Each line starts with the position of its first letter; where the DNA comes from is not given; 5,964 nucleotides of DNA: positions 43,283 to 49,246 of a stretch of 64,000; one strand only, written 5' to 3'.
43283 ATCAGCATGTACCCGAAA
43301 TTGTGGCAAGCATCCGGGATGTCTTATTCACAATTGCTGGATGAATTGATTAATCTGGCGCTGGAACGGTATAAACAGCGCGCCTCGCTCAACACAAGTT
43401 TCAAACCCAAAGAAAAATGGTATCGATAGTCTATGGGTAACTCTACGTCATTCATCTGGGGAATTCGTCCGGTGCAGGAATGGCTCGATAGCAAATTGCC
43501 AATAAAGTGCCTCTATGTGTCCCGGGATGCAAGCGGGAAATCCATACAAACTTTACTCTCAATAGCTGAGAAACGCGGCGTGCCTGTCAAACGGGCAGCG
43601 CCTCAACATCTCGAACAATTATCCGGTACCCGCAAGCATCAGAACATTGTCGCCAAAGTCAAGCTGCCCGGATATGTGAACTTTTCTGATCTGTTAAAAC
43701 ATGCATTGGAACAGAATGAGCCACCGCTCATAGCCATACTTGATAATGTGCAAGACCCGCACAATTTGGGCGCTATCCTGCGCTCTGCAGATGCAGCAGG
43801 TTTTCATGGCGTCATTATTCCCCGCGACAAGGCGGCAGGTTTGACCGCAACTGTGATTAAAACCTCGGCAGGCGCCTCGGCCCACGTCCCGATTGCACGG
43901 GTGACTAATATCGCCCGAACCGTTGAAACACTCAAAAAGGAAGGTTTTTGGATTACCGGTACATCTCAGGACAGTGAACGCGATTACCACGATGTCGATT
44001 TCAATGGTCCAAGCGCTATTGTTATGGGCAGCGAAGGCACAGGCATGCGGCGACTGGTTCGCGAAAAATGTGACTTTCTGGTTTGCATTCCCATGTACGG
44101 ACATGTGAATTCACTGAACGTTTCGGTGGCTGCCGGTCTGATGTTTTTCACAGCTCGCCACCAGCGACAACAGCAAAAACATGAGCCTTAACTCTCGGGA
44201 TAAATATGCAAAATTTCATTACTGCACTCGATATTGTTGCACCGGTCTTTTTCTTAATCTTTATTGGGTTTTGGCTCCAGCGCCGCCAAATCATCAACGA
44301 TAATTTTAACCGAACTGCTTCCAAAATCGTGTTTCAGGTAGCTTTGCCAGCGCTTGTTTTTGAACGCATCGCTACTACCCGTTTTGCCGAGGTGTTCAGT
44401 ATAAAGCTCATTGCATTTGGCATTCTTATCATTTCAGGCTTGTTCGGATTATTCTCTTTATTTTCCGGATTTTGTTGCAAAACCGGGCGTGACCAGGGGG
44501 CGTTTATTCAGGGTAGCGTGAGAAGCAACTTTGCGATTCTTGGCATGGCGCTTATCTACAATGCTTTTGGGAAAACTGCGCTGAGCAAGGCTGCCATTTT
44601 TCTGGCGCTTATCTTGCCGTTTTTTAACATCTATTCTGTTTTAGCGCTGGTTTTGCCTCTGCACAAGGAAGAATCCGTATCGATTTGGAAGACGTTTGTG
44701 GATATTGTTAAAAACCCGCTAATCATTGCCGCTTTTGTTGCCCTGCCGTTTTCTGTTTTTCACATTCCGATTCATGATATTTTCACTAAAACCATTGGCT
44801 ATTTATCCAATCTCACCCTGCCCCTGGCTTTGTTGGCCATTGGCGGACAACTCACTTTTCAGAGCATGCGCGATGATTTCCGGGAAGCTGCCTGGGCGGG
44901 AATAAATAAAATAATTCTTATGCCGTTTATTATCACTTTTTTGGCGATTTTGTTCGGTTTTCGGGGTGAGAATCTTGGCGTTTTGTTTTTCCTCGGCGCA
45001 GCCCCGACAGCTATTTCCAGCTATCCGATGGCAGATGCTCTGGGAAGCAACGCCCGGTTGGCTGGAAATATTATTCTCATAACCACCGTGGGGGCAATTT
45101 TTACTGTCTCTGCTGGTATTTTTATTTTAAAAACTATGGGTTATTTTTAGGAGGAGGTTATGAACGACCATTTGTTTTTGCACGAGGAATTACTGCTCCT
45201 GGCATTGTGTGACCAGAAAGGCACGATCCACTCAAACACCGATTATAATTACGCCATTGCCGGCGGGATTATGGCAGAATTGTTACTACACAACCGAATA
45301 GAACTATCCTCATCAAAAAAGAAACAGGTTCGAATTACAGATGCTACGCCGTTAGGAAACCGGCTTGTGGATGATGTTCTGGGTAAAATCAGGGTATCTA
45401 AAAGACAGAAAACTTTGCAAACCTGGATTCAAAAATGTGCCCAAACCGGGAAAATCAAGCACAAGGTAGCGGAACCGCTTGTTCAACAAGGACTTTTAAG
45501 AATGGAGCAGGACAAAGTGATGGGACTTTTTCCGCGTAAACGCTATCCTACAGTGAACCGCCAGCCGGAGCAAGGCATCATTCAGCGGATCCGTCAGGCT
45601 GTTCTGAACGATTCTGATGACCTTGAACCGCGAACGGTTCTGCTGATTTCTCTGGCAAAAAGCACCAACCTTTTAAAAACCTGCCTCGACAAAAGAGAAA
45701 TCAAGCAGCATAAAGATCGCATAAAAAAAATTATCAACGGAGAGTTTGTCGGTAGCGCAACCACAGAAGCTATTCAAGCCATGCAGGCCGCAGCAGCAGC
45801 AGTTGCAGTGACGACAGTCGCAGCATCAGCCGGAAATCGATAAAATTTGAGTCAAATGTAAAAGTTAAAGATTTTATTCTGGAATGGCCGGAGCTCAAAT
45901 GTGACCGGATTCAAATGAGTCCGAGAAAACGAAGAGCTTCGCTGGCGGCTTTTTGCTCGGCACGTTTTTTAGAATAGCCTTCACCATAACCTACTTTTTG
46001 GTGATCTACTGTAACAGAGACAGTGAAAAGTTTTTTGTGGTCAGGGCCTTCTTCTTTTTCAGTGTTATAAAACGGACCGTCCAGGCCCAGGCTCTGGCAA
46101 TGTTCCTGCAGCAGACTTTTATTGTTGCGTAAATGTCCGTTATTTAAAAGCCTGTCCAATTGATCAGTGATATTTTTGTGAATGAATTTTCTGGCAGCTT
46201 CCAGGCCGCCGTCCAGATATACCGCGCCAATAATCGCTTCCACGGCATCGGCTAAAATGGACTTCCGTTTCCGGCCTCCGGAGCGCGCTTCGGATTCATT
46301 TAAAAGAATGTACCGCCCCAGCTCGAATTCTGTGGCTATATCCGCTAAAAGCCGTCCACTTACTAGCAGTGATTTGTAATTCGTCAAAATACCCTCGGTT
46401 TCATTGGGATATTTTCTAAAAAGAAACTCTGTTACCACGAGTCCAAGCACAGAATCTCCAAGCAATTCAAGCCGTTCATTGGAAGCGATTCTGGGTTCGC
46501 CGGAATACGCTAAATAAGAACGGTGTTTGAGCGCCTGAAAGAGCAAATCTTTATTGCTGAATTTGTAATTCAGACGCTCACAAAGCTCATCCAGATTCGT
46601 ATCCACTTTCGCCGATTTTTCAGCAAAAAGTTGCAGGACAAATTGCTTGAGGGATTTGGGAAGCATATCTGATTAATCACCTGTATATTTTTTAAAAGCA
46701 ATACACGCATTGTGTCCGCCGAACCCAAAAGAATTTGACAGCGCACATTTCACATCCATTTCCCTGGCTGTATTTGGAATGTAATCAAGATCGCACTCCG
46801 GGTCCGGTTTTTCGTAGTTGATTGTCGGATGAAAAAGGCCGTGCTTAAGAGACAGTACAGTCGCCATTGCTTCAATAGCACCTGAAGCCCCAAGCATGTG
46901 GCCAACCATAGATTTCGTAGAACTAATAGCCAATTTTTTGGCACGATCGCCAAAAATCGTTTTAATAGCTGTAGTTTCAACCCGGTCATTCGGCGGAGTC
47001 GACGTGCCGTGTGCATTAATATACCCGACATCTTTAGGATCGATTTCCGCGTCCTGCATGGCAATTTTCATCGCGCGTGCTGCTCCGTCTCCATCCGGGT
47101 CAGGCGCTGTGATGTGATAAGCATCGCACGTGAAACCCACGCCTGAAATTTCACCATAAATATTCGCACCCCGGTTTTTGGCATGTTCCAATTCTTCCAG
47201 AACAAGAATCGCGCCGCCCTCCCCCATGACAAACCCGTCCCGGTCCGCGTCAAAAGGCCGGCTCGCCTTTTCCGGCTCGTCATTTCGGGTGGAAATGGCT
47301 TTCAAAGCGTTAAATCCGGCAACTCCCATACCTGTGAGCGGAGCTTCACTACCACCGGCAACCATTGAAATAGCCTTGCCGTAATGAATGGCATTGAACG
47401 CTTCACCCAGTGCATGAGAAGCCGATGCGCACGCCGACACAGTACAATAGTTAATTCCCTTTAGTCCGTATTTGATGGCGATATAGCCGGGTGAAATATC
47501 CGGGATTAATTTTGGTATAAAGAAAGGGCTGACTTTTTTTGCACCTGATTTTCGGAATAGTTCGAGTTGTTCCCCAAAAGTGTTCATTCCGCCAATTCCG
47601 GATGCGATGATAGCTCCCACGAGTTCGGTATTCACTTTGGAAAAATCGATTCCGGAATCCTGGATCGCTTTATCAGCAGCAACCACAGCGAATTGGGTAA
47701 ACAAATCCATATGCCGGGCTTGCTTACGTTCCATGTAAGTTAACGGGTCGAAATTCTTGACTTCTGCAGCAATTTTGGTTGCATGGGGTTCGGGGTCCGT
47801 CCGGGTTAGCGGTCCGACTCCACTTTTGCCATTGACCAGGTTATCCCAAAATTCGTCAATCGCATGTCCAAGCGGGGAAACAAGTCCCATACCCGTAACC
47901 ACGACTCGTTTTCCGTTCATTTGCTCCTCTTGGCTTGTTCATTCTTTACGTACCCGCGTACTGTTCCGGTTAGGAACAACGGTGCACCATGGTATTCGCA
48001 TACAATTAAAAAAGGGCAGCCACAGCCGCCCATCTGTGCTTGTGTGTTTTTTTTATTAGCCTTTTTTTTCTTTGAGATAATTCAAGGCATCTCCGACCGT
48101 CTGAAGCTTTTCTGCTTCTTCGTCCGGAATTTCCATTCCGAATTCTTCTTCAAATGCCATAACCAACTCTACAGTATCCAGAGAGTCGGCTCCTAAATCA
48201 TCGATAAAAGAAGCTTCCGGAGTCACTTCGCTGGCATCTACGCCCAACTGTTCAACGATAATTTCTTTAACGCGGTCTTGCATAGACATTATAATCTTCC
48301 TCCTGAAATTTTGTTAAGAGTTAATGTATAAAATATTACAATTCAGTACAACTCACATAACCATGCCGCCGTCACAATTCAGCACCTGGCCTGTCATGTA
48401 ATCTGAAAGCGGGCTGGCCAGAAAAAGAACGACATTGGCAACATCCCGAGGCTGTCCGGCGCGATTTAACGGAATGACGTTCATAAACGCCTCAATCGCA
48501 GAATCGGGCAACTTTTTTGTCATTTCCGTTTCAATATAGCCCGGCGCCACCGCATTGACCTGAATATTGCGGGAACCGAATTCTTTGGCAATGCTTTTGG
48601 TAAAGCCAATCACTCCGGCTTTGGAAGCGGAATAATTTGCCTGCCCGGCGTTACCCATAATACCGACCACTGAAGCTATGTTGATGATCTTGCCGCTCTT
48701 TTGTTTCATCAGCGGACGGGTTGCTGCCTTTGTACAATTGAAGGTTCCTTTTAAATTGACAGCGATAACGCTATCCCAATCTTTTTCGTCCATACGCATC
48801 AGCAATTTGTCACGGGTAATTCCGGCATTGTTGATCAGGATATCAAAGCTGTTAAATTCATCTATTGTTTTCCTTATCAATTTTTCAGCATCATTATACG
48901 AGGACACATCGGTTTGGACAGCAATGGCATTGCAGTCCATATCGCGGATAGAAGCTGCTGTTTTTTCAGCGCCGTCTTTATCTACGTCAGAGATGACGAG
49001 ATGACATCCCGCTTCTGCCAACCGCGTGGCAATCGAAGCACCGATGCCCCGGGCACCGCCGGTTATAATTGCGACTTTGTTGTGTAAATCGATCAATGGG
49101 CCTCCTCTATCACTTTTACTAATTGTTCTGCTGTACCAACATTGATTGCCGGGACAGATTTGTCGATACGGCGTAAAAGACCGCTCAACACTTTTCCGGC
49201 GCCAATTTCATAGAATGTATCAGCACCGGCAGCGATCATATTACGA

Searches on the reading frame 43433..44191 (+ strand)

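Call 50: search_protein_families(library=pfam, proteins=[window:43433-44191:+], max_evalue=0.001)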
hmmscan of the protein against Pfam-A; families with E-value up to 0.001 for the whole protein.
window:43433-44191:+ (252 aa): 2 families
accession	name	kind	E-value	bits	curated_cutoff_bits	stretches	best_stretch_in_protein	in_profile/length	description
PF00588.24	SpoU_methylase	-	1.6e-46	158.4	29.7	1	99-238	2-141/142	SpoU rRNA Methylase family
PF08032.17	SpoU_sub_bind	-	4.2e-18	65.9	22.8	1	7-81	1-75/76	RNA 2'-O ribose methyltransferase substrate binding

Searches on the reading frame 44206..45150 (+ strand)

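Call 50: search_protein_families(library=pfam, proteins=[window:44206-45150:+], max_evalue=0.001)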
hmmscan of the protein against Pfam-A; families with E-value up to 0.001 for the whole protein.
window:44206-45150:+ (314 aa): 1 family
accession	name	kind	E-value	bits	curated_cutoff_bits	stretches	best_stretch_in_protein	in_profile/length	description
PF03547.23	Mem_trans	-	1.7e-30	106.3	25.7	1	11-302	6-340/343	Membrane transport protein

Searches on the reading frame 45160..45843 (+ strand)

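Call 50: search_protein_families(library=pfam, proteins=[window:45160-45843:+], max_evalue=0.001)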
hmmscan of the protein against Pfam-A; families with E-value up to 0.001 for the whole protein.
window:45160-45843:+ (227 aa): 1 family
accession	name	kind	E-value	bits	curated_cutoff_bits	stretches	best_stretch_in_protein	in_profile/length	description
PF05719.16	GPP34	-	2.7e-49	168.4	29.1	1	7-208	1-201/201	Golgi phosphoprotein 3 (GPP34)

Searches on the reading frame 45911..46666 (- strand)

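Call 50: search_protein_families(library=pfam, proteins=[window:45911-46666:-], max_evalue=0.001)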
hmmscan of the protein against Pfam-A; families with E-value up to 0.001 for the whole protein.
window:45911-46666:- (251 aa): 5 families
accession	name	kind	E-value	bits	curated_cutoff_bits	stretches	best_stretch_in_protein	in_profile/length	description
PF14622.11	Ribonucleas_3_3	-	8.7e-38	129.8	35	1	38-169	1-127/128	Ribonuclease-III-like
PF00636.31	Ribonuclease_3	-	7.5e-24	84.9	27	1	64-154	1-102/102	Ribonuclease III domain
PF00035.32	dsrm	-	2.3e-19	70.1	23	1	183-248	2-66/66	Double-stranded RNA binding motif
PF22935.1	RM44_endonuclase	-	3.8e-07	30.7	27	1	29-149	10-139/139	Large ribosomal subunit protein mL44, endonuclease domain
PF14709.13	DND1_DSRM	-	8.3e-07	29.7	25.7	1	183-242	4-73/80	double strand RNA binding domain from DEAD END PROTEIN 1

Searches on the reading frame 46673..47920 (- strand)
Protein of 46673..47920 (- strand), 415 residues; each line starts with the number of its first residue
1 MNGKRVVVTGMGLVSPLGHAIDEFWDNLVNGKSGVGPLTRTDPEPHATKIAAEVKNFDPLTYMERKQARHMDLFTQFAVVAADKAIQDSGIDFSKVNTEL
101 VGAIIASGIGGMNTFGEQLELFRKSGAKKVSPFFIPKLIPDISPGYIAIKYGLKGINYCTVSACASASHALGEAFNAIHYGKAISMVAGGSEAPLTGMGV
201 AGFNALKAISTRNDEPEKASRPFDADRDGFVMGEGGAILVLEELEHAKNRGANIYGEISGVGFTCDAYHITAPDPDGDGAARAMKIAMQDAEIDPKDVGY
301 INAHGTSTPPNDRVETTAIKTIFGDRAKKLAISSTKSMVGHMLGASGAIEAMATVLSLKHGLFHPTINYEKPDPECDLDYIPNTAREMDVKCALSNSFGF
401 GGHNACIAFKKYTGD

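Call 50: search_protein_families(library=pfam, proteins=[window:46673-47920:-], max_evalue=0.001)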
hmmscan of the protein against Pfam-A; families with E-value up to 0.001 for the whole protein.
window:46673-47920:- (415 aa): 2 families
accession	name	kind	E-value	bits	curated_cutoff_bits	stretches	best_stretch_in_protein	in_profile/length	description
PF00109.32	ketoacyl-synt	-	9.2e-57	192.9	20.8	1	4-247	2-252/252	Beta-ketoacyl synthase, N-terminal domain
PF02801.28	Ketoacyl-synt_C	-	1.8e-41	141.3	20.8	1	255-370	1-119/119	Beta-ketoacyl synthase, C-terminal domain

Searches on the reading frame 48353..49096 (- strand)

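Call 50: search_protein_families(library=pfam, proteins=[window:48353-49096:-], max_evalue=0.001)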
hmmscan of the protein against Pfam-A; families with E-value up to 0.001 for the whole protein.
window:48353-49096:- (247 aa): 4 families
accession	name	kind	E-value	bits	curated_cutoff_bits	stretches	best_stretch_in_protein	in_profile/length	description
PF13561.12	adh_short_C2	-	2.7e-70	237.1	27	1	15-245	3-235/236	Enoyl-(Acyl carrier protein) reductase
PF00106.31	adh_short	-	3.3e-65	219.7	26.6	1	7-197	1-191/195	short chain dehydrogenase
PF08659.16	KR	-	1e-22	81.3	22.6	1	10-161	4-155/180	KR domain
PF23441.1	SDR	-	0.00098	19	27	0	4-246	5-256/258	SDR-like rossmann domain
